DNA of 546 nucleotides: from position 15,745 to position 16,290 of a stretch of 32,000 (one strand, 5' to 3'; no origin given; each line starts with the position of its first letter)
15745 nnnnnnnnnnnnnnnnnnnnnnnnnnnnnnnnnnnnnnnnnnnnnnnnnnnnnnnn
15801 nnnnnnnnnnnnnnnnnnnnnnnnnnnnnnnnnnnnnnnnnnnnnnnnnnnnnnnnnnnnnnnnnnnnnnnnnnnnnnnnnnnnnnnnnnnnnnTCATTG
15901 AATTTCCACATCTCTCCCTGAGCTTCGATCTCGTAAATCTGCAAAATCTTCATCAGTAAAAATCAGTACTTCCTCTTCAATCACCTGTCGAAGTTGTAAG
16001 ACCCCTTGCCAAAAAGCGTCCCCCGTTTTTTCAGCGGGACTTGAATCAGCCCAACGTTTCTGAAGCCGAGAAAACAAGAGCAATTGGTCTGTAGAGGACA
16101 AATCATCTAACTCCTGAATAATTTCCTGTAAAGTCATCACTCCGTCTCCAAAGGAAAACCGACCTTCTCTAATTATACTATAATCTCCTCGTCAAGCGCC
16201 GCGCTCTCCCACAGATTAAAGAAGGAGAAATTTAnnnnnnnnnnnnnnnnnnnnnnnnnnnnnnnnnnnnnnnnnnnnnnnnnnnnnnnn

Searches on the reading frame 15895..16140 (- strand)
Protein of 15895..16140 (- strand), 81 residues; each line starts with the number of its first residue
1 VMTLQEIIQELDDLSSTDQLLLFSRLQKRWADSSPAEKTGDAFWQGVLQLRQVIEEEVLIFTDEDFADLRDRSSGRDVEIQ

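Call 5: search_protein_families(library=pfam, proteins=[window:15895-16140:-], max_evalue=0.01)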
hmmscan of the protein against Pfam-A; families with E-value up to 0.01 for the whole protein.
window:15895-16140:- (81 aa): 0 families
